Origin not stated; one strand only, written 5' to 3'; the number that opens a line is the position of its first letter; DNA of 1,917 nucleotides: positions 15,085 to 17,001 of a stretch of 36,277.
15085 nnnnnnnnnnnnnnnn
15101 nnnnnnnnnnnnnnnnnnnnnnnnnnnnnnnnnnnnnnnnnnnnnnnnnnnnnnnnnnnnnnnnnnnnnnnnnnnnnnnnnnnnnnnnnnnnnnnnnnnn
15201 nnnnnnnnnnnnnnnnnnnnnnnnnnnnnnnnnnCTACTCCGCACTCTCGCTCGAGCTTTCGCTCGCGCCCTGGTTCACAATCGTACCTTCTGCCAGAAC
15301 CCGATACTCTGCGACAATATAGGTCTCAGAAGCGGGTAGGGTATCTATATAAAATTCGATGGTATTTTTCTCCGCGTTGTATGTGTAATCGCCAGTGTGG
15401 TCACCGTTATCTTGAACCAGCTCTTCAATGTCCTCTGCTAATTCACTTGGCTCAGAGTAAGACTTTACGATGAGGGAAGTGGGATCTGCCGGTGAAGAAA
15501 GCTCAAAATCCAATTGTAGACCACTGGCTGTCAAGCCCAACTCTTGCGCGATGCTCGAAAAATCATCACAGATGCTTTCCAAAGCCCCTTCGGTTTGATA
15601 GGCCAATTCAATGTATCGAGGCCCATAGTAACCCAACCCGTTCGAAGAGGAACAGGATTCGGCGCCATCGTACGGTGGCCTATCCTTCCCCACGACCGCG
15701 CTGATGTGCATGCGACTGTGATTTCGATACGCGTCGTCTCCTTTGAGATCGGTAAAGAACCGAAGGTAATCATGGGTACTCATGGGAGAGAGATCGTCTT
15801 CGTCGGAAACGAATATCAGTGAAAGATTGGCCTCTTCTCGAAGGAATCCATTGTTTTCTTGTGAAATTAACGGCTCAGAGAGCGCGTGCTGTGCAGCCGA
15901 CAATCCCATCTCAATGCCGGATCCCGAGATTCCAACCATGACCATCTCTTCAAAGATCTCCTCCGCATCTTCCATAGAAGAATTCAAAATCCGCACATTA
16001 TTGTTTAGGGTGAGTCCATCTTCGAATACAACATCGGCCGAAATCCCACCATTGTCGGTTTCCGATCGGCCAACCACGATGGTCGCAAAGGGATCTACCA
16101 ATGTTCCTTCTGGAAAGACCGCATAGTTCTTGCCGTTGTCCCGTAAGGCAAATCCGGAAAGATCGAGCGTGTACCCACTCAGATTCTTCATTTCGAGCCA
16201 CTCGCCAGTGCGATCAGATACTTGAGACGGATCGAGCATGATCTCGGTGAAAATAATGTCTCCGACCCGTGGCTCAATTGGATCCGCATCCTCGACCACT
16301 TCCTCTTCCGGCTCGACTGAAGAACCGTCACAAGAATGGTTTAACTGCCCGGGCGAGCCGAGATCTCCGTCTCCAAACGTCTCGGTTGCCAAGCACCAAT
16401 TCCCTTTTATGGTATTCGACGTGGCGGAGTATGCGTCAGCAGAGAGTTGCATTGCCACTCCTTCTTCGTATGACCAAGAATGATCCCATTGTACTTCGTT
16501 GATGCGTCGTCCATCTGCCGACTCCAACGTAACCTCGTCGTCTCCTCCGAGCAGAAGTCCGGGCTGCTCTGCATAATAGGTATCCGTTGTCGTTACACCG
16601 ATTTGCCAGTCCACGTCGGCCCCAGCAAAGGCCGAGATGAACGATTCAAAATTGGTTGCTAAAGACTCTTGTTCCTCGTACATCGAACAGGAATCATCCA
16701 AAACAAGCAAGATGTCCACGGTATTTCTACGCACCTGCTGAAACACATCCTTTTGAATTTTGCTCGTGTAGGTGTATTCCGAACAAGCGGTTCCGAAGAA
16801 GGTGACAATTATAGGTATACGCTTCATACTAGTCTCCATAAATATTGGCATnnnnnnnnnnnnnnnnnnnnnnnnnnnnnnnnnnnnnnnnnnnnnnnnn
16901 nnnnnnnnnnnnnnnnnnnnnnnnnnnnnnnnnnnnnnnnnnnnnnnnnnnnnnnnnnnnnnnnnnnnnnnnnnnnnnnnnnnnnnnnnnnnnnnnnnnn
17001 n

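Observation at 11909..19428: Five-gene, translationally coupled operon encoding only lipoproteins: a candidate uncharacterised cell-surface assembly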

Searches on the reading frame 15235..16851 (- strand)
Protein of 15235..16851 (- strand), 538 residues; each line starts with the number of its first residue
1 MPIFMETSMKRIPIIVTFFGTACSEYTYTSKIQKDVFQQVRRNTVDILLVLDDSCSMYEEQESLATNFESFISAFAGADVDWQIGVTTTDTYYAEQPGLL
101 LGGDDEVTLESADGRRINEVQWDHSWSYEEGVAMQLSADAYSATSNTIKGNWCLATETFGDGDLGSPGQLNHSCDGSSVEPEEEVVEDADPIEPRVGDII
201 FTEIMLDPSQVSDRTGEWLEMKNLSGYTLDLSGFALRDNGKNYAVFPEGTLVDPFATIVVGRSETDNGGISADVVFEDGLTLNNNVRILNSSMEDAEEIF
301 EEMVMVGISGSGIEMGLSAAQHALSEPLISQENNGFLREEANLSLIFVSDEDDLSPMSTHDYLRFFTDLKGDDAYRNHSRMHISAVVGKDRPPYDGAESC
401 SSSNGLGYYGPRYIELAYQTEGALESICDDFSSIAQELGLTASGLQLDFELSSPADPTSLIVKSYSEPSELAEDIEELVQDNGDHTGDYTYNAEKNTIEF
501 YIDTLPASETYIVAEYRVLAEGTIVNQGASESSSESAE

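Call 5: search_protein_families(library=pfam, proteins=[window:15235-16851:-], max_evalue=0.1)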
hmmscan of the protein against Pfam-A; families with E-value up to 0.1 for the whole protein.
window:15235-16851:- (538 aa): 1 family
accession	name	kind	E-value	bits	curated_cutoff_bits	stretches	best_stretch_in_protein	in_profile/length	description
PF00932.25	LTD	-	7.3e-13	49.3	34.3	1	196-275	5-84/109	Lamin Tail Domain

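Call 6: search_protein_families(library=ncbifam, proteins=[window:15235-16851:-], max_evalue=0.1)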
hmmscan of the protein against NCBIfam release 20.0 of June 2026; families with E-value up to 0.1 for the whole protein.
window:15235-16851:- (538 aa): 2 families
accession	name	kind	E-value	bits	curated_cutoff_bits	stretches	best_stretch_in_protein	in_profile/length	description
NF052240.1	MIDASAdhsBdello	equivalog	1.3e-13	50.8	700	2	43-98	55-112/378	MIDAS family adhesin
NF033765.2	gliding_CglD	equivalog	2.1e-09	35.8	400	1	20-92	621-691/1124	adventurous gliding motility lipoprotein CglD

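Call 10: find_homologous_proteins(query=window:15235-16827:-, max_evalue=0.001)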
Query window:15235-16827:- (530 aa): 312 proteins with E <= 0.001 among 8000 candidates; the best 120 are listed.
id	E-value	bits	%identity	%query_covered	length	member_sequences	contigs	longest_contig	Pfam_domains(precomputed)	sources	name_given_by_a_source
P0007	0.0e+0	1183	100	100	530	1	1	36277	PF00932.26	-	-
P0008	6.7e-237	806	70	98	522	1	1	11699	PF00932.26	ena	-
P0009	2.0e-236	804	71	97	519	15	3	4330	PF00932.26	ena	-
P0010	2.9e-232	790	69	98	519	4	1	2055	PF00932.26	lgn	-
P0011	3.9e-231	787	70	98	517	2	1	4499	PF00932.26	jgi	-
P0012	4.9e-228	776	68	98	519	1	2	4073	PF00932.26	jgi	jgi:hypothetical protein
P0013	6.2e-228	776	69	99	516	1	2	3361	PF00932.26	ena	-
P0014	3.2e-227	774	67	98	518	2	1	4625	PF00932.26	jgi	jgi:hypothetical protein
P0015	9.8e-203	693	63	98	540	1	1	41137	PF00932.26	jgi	jgi:hypothetical protein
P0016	4.7e-191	654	61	97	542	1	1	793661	PF00932.26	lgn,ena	-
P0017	1.9e-184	633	58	99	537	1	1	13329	PF00932.26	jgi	jgi:hypothetical protein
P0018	3.1e-184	632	55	87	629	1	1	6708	PF00932.26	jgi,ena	-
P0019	9.9e-184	630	59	96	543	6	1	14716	PF00932.26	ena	-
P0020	1.8e-181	623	58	95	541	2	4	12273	PF00932.26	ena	-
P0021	3.4e-181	622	56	98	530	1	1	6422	PF00932.26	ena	-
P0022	7.0e-181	621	57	97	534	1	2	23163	PF00932.26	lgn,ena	-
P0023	7.6e-181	621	55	98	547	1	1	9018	PF00932.26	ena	-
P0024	2.0e-180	619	56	96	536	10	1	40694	PF00932.26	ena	-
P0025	3.7e-180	618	57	95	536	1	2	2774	PF00932.26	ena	-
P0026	1.8e-179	616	57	95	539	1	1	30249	PF00932.26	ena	-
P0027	2.9e-178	612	57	95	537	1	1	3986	PF00932.26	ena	-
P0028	1.9e-177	609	55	97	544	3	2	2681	PF00932.26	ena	-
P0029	2.1e-177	609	56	97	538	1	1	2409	PF00932.26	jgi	jgi:hypothetical protein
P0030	8.4e-177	607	55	96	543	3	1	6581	PF00932.26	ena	-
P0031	3.1e-176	606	54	99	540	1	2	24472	PF00932.26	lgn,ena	-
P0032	1.6e-175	603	55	97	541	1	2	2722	PF00932.26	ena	-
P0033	3.4e-175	602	54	97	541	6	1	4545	PF00932.26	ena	-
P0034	4.7e-175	602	56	95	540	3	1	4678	PF00932.26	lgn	-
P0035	3.0e-173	596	54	96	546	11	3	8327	PF00932.26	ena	-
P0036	9.1e-170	584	60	87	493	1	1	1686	PF00932.26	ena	-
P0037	1.1e-167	577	56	95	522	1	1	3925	PF00932.26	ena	-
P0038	2.8e-162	559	53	98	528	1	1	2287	PF00932.26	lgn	-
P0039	6.5e-162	558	54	95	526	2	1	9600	PF00932.26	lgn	-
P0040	2.0e-158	547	53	97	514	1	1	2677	PF00932.26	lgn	-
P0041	4.0e-158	546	52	94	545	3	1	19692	PF00932.26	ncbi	-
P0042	6.2e-158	545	53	98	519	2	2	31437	PF00932.26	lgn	-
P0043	1.8e-157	544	50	97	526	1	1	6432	PF00932.26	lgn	-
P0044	2.5e-157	543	53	97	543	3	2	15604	PF00932.26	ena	-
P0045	2.4e-156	540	52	94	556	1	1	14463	PF00932.26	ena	-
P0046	6.0e-156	539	53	95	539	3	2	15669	PF00932.26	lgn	-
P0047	3.0e-155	536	54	96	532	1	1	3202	PF00932.26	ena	-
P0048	5.0e-155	536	52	99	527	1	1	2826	PF00932.26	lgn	-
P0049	2.1e-154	533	51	94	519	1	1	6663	PF00932.26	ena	-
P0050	5.8e-154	532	53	96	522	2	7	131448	PF00932.26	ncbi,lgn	-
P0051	9.5e-154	531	51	98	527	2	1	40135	PF00932.26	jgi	jgi:Lamin Tail Domain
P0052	1.1e-153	531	52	95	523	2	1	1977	PF00932.26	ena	-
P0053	1.1e-153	531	51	97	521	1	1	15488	PF00932.26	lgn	-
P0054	3.2e-153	530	51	94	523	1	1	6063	PF00932.26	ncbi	-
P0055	4.0e-153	529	53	95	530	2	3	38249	PF00932.26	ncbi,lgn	-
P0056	5.7e-153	529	51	98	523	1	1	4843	PF00932.26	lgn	-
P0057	8.7e-153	528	50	95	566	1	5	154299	PF00932.26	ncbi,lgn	-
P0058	1.3e-152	528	50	98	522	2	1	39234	PF00932.26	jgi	-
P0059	3.9e-152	526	49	97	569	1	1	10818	PF00932.26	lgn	-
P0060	9.3e-152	525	53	94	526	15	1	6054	PF00932.26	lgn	-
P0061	1.7e-151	524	50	99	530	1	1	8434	PF00932.26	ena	-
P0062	1.1e-150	521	53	94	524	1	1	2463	PF00932.26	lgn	-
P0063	1.6e-150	521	50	98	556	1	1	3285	PF00932.26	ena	-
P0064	1.6e-150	521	50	95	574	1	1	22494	PF00932.26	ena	-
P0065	2.9e-150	520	48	97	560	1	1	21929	PF00932.26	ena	-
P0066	3.6e-150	520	50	98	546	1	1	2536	PF00932.26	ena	-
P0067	5.7e-150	519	51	95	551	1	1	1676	PF00932.26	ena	-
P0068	6.5e-150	519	49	96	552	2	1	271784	PF00932.26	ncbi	-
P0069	8.4e-150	518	51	95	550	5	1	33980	PF00932.26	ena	-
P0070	9.1e-150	518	48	96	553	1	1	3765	PF00932.26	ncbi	-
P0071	1.1e-149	518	52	61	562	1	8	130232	PF00932.26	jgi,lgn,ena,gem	-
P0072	1.7e-149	517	50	94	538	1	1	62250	PF00932.26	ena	-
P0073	3.8e-149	516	52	61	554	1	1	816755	PF00932.26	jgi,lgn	jgi:hypothetical protein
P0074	5.3e-148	512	50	95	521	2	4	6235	PF00932.26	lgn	-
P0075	6.7e-148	512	51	95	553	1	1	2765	PF00932.26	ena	-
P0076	1.0e-147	511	52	62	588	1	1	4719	PF00932.26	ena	-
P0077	7.2e-147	509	50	95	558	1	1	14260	PF00932.26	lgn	-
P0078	1.1e-146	508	51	95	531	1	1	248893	PF00932.26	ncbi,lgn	-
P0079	1.4e-146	508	51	95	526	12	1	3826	PF00932.26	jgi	-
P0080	1.6e-146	508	50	95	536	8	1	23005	PF00932.26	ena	-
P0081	1.8e-146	507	49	97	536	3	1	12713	PF00932.26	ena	-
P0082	2.0e-146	507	52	92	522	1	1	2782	PF00932.26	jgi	-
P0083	2.2e-146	507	51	94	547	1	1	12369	PF00932.26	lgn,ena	-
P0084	6.2e-146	506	49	96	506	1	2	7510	PF00932.26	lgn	-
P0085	2.6e-145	504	50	94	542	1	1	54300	PF00932.26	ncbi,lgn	-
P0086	6.9e-145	502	52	62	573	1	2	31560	PF00932.26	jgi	jgi:hypothetical protein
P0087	8.5e-145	502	48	95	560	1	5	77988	PF00932.26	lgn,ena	-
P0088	1.6e-144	501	48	97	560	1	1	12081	PF00932.26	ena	-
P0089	1.9e-144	501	48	96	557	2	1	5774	PF00932.26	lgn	-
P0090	2.2e-144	500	50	95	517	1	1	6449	PF00932.26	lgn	-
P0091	9.0e-144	498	49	95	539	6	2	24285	PF00932.26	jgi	jgi:hypothetical protein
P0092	3.2e-143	497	50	95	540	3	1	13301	PF00932.26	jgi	jgi:hypothetical protein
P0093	5.2e-143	496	47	100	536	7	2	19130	PF00932.26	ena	-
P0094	1.2e-142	495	50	95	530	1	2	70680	PF00932.26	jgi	jgi:hypothetical protein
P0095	2.0e-142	494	47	99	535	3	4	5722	PF00932.26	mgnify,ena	mgnify:CR=1 FL=1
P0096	2.3e-142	494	49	94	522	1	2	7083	PF00932.26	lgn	-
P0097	8.8e-142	492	50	97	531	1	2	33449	PF00932.26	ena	-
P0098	1.5e-141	491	49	94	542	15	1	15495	PF00932.26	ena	-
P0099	1.5e-141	491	49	97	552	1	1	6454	PF00932.26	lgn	-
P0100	9.2e-141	489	49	96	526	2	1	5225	PF00932.26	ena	-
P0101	1.1e-140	488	50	94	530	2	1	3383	PF00932.26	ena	-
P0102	3.1e-140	487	48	92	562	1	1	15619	PF00932.26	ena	-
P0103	4.9e-140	486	48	97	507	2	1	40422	PF00932.26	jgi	jgi:hypothetical protein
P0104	8.6e-140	485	49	94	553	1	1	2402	PF00932.26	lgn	-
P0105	1.3e-139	485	48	96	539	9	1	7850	PF00932.26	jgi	-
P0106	5.5e-139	483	49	96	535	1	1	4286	PF00932.26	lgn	-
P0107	7.2e-139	482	48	95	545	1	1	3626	PF00932.26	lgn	-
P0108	7.7e-139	482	48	97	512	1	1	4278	PF00932.26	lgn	-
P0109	8.9e-139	482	47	96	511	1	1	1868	PF00932.26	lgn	-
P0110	2.0e-138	481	49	94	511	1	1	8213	PF00932.26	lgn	-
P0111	6.9e-138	479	47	97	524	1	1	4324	PF00932.26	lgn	-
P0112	8.3e-138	479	48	95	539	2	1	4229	PF00932.26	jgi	-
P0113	2.2e-137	477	48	94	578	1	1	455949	PF00932.26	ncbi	-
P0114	4.0e-137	476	47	97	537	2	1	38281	PF00932.26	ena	-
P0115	9.3e-137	475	47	96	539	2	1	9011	PF00932.26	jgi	jgi:hypothetical protein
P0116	1.7e-136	474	47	96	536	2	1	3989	PF00932.26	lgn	-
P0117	3.6e-136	473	47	97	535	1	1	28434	PF00932.26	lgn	-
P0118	1.4e-135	471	47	96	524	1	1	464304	PF00932.26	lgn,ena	-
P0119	4.4e-135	470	47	96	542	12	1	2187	PF00932.26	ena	-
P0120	4.5e-135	470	48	95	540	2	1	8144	PF00932.26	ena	-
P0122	1.2e-134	468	45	97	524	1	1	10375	PF00932.26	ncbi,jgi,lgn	jgi:hypothetical protein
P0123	1.2e-134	468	48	95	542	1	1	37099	PF00932.26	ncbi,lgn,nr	ncbi:lamin tail domain-containing protein [Myxococcota bacterium]|nr:lamin tail domain-containing pr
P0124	2.4e-134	467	48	90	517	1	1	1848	PF00932.26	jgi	-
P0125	2.8e-134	467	46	97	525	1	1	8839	PF00932.26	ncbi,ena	-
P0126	3.8e-134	467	46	97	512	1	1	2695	PF00932.26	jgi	-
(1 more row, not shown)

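Call 12: find_related_loci(query=A1, collection=genome_contigs, flank=10000)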
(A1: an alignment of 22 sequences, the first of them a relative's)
Query A1 (530 aa) in genome_contigs; peptide patterns used: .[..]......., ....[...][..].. (x = any residue, [..] = any of these).
425 stretches matched a pattern; 318 encode a relative of the query (tblastn E <= 1e-3); the best 80 are kept; 80 distinct loci.
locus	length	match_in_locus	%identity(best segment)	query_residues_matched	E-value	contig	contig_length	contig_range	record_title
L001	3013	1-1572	56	26-527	0e+0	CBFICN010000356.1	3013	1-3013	MAG: uncultured Myxococcota bacterium isolate Co_bin_45_indstr genome assembly, contig: Co_bin_45_indstr_c382, whole gen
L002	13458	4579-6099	53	15-517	2e-160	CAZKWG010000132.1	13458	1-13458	MAG TPA_asm: uncultured Enterobacterales bacterium isolate SRP287051_co1_191 genome assembly, contig: NODE_6111_length_1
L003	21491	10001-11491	53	15-515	5e-159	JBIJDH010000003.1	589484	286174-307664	MAG: Myxococcota bacterium isolate ME2006-08-22D15_3300044611_group2_bin215 Rohwer_bin1508_scaffold_3_c1, whole genome s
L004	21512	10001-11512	53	13-517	3e-159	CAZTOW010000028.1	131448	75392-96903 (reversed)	MAG TPA_asm: uncultured Enterobacterales bacterium isolate SRP323723_co1_89 genome assembly, contig: NODE_109_length_131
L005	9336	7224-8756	51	14-514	6e-158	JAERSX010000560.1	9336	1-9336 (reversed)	MAG: Deltaproteobacteria bacterium isolate BH17 c_000000007292, whole genome shotgun sequence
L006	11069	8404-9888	52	15-512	3e-155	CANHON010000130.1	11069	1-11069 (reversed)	MAG: Deltaproteobacteria bacterium isolate RE-23may17-226 genome assembly, contig: RE-23may17-C26795, whole genome shotg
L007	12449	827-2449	48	3-515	3e-155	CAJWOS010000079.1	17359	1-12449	MAG TPA_asm: uncultured proteobacterium isolate ERR599052_bin.23_MetaBAT_v2.12.1_MAG genome assembly, contig: NODE_6163_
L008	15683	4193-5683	53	14-512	1e-154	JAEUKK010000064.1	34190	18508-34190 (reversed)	MAG: Deltaproteobacteria bacterium isolate new MAG-93 k141_3245750, whole genome shotgun sequence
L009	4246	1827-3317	53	14-512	1e-158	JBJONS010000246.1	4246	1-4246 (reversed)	MAG: Pseudomonadota bacterium isolate umpqua_2019_sw_WHONDRS-S19S_0079_B_bin.20 scaffold_1319376, whole genome shotgun s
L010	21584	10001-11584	49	6-512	2e-154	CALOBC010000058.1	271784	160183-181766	MAG: Myxococcota bacterium isolate LOGT_bin.0087 genome assembly, contig: contig_52361, whole genome shotgun sequence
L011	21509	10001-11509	51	8-513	2e-153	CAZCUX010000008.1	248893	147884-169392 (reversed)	MAG TPA_asm: uncultured Enterobacterales bacterium isolate SRP319275_co3_91 genome assembly, contig: NODE_54_length_2488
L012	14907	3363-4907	49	15-513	1e-153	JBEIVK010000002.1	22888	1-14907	MAG: Alphaproteobacteria bacterium isolate Sample-113-S84-bin-5 Sample_113_S84-bin_5-k141_767102, whole genome shotgun s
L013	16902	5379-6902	50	15-514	3e-153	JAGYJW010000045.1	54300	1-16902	MAG: Deltaproteobacteria bacterium isolate M30B51 45, whole genome shotgun sequence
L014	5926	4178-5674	51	15-515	4e-154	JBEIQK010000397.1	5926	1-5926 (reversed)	MAG: Alphaproteobacteria bacterium isolate Sample-107-S7-bin-128 Sample_107_S7-bin_128-k141_1273653, whole genome shotgu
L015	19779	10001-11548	49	14-523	8e-149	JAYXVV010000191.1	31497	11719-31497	MAG: Myxococcota bacterium isolate XS_MAG130 XS_MAG130_0191, whole genome shotgun sequence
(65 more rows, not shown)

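Call 34: search_solved_structures(query=A1, max_evalue=1, show_alignments=2)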
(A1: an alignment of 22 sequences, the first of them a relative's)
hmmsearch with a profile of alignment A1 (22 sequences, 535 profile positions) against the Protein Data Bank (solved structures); distinct sequences matched with E-value up to 1: 0.

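Call 48: predict_structure(alignment_id=A1)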
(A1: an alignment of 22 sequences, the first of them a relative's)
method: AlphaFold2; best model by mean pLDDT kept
length: 530 residues; sequences in the alignment: 22
mean_pLDDT: 78.7   pTM: 0.69
mean pLDDT of the five models: 78.7, 77.1, 76.0, 74.6, 72.6
residues with pLDDT >= 90: 119; 70-90: 288; 50-70: 92; < 50: 31
segments of 3 or more residues with pLDDT < 50: 1-4, 7-21, 519-530
pLDDT, mean of each block of 10 residues (from residue 1): 46 41 79 78 83 71 72 87 80 80 91 78 86 79 86 78 75 60 87 86 68 92 92 83 93 79 82 71 80 79 82 95 90 91 90 95 82 87 82 78 91 85 66 66 86 80 67 81 85 71 84 60 35
secondary structure, 60 per line:
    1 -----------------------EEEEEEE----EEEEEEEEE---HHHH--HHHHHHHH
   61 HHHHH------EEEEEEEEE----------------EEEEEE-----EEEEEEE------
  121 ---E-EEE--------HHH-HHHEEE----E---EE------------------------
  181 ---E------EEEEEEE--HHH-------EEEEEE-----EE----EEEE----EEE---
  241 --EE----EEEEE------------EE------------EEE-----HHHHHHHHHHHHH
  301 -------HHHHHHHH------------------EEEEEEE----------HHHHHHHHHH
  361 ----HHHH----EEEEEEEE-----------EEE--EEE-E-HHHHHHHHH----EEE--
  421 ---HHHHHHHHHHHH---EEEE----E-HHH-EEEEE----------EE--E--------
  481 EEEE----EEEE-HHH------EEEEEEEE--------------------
elements in order: E24-30 E35-43 H47-50 H53-65 E72-80 E97-102 E108-114 E126-128 E144-146 E191-197 E210-215 E227-230 E235-237 E249-253 E280-282 H288-300 H308-315 E334-340 H351-360 H365-368 E373-380 E392-394 E397-399 H403-411 E416-418 H424-435 E439-442 E453-457 E481-484 E489-492 E503-510

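Call 52: fold_search(model_id=the predicted structure, library=pdb)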
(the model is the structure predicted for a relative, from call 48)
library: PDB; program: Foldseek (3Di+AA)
matches with E <= 10: 716; with E <= 0.001: 62
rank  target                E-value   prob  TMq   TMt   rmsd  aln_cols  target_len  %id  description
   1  8zjf_B                3.6e-06  1.00  0.27  0.28  15.1       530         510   11  Cryo-EM structure of human integrin alpha-E beta-7 (released 2024-06-05)
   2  7ceb_B                7.7e-06  1.00  0.27  0.36  15.3       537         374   10  Crystal structure of alpha6beta1 integrin headpiece (released 2021-06-23)
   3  8w30_B                7.7e-06  1.00  0.26  0.36  14.0       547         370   10  Crystal structure of alpha-V beta-1 integrin headpiece in complex with TR01225179 (released 2025-01-01)
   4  4g1m_B                9.8e-06  1.00  0.23  0.18  17.1       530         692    9  Re-refinement of alpha V beta 3 structure (released 2012-12-12)
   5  4wk2_B                1.1e-05  1.00  0.28  0.33  14.7       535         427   10  Metal Ion and Ligand Binding of Integrin (released 2014-12-03)
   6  3vi4_D                1.1e-05  1.00  0.26  0.31  14.0       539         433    9  Crystal structure of alpha5beta1 integrin headpiece in complex with RGD peptide (released 2012-02-22)
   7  9b9k_B                1.9e-05  1.00  0.26  0.35  14.8       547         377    9  Integrin alpha-5 beta-1 in complex with MINT1526A Fab (released 2025-02-05)
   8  3vi3_B                2.1e-05  1.00  0.27  0.32  13.6       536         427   10  Crystal structure of alpha5beta1 integrin headpiece (ligand-free form) (released 2012-02-22)
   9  3nid_B                2.2e-05  1.00  0.27  0.30  14.7       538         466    8  The Closed Headpiece of Integrin alphaIIB beta3 and its Complex with an alpahIIB beta3 -Specific Antagonist That Does  (released 2010-12-22)
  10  3fcs_D                2.2e-05  1.00  0.27  0.24  15.6       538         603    9  Structure of complete ectodomain of integrin aIIBb3 (released 2009-01-20)
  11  6avq_B                2.6e-05  1.00  0.27  0.22  16.4       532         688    9  The Therapeutic Antibody LM609 Selectively Inhibits Ligand Binding to Human alpha-V beta-3 Integrin via Steric Hindran (released 2017-11-01)
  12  9b9j_B                3.0e-05  1.00  0.27  0.36  14.2       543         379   10  Integrin alpha-5 beta-1 in complex with BIIG2 Fab (released 2025-02-05)
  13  4wjk_B                3.1e-05  1.00  0.27  0.32  14.6       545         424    9  Metal Ion and Ligand Binding of Integrin (released 2014-12-03)
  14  8t2v_B                3.1e-05  1.00  0.27  0.21  15.8       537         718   10  Cryo-EM Structures of Full-length Integrin alphaIIbbeta3 in Native Lipids (released 2023-07-26)
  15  3zdx_D                3.7e-05  1.00  0.28  0.31  14.0       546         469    8  Integrin alphaIIB beta3 headpiece and RGD peptide complex (released 2013-06-05)
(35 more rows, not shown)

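Call 59: search_solved_structures(query=A1, max_evalue=10, show_alignments=3)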
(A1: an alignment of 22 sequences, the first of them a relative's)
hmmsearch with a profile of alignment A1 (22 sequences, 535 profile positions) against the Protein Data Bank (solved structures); distinct sequences matched with E-value up to 10: 0.

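Call 60: find_encoding_contigs(protein=P0016, flank=10000, max_places=1)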
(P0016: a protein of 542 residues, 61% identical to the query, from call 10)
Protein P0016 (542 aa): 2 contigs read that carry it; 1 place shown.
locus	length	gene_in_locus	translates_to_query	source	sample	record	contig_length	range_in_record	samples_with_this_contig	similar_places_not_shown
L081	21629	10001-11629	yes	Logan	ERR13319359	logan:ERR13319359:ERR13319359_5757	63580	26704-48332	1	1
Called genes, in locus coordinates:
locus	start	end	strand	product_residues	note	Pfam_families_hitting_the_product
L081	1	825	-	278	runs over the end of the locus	PF16113:ECH_2, PF00378:ECH_1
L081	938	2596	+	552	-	PF00890:FAD_binding_2 (faint), PF01266:DAO, PF01494:FAD_binding_3, PF07992:Pyr_redox_2 (faint), PF12831:FAD_oxidored (weak), PF13450:NAD_binding_8 (faint), PF16901:DAO_C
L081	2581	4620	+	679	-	-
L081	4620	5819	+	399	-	-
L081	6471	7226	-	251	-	PF00085:Thioredoxin (faint), PF00578:AhpC-TSA, PF08534:Redoxin, PF13098:Thioredoxin_2 (weak), PF13905:Thioredoxin_8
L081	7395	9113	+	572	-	-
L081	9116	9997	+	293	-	-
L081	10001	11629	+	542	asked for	PF00932:LTD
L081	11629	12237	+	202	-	-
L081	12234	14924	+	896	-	PF07705:CARDB (faint)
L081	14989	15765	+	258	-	PF03741:TerC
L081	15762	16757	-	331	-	-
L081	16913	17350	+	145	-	-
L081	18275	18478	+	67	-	-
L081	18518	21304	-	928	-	PF18650:IMPa_N_2, PF18642:IMPa_helical, PF13402:Peptidase_M60 (weak)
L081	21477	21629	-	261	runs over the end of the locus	PF05013:FGase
